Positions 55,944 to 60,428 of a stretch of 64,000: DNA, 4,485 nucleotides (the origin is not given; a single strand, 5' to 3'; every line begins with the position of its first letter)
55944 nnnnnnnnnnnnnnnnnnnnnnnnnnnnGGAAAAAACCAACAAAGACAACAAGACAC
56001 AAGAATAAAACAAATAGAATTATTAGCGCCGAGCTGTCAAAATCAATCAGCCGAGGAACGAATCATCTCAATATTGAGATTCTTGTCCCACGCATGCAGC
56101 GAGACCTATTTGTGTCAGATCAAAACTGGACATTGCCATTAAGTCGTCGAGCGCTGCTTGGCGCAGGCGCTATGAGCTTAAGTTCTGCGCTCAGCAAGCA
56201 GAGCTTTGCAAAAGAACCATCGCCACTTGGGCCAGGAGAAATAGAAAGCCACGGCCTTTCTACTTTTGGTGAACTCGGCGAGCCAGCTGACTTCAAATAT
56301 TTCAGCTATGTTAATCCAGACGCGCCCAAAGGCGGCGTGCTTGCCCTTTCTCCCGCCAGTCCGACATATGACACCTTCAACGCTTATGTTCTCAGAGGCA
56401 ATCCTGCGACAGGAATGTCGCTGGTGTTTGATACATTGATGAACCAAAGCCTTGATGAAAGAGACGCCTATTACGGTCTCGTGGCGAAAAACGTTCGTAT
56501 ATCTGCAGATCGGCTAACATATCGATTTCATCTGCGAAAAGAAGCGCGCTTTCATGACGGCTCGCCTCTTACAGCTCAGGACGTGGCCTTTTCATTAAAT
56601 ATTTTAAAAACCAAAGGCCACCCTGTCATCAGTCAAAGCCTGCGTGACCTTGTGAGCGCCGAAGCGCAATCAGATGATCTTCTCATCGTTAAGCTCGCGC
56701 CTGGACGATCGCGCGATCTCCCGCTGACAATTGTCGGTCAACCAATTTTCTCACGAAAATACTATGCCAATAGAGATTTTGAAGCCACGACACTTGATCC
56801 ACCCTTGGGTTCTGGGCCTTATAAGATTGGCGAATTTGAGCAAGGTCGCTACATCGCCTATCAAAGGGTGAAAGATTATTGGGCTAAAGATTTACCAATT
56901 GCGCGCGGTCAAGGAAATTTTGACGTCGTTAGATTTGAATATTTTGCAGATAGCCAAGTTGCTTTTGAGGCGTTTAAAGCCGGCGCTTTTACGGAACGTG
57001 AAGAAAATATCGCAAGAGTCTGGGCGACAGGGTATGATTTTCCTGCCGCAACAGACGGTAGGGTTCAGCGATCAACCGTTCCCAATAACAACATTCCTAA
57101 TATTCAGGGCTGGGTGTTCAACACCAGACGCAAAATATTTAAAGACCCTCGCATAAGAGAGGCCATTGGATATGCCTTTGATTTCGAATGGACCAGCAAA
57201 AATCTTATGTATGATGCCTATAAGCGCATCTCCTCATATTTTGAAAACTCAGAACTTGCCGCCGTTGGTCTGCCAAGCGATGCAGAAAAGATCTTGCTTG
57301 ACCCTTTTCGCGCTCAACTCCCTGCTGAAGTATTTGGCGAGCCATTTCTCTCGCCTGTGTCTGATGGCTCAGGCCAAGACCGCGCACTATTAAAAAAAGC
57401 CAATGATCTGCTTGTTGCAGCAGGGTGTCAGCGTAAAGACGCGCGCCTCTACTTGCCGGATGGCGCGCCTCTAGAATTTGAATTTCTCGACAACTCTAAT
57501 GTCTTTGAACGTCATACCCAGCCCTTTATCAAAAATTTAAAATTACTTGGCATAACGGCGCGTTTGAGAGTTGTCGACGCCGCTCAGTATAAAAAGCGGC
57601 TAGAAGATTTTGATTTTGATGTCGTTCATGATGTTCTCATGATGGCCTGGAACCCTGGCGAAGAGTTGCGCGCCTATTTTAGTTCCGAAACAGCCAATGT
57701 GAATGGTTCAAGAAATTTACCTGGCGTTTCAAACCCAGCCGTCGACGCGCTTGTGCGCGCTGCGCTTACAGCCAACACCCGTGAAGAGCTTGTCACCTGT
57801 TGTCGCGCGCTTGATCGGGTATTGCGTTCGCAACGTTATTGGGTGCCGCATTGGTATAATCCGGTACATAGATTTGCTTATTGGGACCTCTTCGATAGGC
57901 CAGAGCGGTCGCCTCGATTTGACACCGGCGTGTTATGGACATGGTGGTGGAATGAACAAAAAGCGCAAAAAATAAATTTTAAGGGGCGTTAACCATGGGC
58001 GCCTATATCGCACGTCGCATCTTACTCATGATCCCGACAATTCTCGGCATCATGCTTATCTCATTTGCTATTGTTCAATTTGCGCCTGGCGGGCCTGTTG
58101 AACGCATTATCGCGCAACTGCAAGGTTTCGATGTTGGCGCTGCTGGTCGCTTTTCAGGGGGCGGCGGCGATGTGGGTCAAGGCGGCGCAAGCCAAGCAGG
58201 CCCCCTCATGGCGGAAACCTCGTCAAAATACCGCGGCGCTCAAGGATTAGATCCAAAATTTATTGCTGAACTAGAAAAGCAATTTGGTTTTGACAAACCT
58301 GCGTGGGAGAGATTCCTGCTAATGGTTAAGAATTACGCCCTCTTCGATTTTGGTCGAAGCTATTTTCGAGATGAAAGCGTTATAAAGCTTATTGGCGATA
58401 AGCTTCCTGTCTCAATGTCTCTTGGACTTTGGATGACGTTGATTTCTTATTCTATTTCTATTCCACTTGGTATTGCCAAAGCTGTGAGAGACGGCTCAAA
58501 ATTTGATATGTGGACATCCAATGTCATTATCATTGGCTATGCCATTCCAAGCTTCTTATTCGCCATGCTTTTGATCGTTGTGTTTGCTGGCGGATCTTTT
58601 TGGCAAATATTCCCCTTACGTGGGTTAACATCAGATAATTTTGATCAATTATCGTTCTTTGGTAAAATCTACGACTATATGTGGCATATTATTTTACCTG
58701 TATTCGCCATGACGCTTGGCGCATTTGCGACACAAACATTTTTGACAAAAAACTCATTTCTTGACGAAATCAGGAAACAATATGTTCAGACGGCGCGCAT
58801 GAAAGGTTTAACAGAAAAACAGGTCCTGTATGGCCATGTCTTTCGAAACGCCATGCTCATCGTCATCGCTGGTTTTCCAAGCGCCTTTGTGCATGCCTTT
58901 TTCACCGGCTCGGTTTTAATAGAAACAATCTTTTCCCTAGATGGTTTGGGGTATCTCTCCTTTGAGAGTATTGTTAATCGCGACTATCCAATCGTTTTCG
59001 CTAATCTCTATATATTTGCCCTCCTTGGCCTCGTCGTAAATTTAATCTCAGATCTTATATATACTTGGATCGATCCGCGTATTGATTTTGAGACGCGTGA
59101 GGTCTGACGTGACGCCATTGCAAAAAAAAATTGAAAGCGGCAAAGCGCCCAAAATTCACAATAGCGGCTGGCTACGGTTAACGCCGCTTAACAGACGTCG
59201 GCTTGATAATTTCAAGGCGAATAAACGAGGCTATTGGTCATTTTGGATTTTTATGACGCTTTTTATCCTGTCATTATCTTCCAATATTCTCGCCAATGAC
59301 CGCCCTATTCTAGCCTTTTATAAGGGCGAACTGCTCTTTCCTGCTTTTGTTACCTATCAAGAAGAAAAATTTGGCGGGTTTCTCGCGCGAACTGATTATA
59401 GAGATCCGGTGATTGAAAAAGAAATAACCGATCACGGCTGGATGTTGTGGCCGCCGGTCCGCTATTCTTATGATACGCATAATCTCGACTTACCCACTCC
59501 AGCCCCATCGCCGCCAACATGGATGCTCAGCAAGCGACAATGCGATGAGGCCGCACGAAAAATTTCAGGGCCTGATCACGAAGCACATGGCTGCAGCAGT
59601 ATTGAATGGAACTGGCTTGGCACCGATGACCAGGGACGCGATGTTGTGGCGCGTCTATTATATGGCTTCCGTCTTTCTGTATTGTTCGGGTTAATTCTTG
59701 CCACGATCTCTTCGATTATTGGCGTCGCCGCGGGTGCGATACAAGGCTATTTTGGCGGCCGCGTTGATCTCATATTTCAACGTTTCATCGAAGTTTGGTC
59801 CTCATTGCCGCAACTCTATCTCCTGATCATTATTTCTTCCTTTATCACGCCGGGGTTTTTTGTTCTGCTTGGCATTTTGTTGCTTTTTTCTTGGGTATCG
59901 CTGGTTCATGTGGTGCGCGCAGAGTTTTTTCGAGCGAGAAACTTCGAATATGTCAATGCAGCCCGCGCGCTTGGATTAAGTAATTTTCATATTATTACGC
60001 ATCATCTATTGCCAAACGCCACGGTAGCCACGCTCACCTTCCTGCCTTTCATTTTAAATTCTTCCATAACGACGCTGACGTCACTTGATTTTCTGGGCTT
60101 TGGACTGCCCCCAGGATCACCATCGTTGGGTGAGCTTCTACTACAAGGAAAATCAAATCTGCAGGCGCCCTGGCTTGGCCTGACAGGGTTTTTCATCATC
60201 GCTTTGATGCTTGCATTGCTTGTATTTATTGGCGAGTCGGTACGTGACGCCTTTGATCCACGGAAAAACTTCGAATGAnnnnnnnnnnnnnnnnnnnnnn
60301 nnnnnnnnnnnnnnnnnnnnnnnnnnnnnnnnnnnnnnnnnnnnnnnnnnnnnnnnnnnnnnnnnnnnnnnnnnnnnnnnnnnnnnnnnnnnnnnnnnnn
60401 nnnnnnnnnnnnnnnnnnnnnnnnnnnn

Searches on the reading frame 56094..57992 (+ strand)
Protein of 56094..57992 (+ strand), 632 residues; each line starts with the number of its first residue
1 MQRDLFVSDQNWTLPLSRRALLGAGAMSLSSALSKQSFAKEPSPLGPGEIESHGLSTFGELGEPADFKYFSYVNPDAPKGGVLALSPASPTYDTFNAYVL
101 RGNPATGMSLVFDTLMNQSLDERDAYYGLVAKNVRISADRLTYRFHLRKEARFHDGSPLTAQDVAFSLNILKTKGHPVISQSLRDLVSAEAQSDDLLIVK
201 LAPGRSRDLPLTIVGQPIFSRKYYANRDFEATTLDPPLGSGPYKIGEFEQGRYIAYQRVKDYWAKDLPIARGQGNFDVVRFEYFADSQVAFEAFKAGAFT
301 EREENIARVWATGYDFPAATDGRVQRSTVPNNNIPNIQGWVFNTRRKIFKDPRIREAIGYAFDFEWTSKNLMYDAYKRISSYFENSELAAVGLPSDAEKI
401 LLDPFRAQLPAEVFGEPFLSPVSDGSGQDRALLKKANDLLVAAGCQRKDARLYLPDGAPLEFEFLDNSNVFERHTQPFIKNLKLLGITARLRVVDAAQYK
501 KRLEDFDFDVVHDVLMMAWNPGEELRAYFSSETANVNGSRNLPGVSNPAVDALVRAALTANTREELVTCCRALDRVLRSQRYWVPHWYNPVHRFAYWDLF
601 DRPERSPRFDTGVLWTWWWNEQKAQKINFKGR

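Call 45: search_protein_families(library=pfam, proteins=[window:56094-57992:+], max_evalue=0.001)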
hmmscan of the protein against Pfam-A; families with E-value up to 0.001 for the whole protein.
window:56094-57992:+ (632 aa): 1 family
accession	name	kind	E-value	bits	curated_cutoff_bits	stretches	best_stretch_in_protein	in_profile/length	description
PF00496.27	SBP_bac_5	-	2.3e-59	201.8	32.4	1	127-533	3-364/368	Bacterial extracellular solute-binding proteins, family 5 Middle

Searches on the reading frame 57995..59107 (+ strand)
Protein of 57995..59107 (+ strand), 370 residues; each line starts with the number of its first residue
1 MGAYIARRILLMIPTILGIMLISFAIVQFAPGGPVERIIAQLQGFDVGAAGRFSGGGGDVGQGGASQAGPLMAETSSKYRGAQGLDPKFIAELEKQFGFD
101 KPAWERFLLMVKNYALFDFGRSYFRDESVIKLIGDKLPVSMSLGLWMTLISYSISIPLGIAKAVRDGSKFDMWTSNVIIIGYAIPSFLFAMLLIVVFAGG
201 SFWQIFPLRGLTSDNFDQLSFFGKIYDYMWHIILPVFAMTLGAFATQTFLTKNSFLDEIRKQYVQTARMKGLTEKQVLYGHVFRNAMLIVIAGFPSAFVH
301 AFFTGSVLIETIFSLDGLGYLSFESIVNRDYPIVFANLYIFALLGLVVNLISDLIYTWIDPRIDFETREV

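Call 45: search_protein_families(library=pfam, proteins=[window:57995-59107:+], max_evalue=0.001)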
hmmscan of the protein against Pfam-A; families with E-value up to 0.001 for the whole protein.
window:57995-59107:+ (370 aa): 1 family
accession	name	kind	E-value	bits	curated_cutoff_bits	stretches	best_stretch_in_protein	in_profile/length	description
PF00528.27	BPD_transp_1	-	2e-37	129.2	26.4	1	156-363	2-182/184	Binding-protein-dependent transport system inner membrane component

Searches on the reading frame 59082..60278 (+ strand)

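Call 45: search_protein_families(library=pfam, proteins=[window:59082-60278:+], max_evalue=0.001)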
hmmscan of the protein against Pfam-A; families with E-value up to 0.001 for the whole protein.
window:59082-60278:+ (398 aa): 1 family
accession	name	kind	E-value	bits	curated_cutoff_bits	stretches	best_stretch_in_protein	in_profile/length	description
PF00528.27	BPD_transp_1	-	2.1e-26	93.2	26.4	1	214-395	1-182/184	Binding-protein-dependent transport system inner membrane component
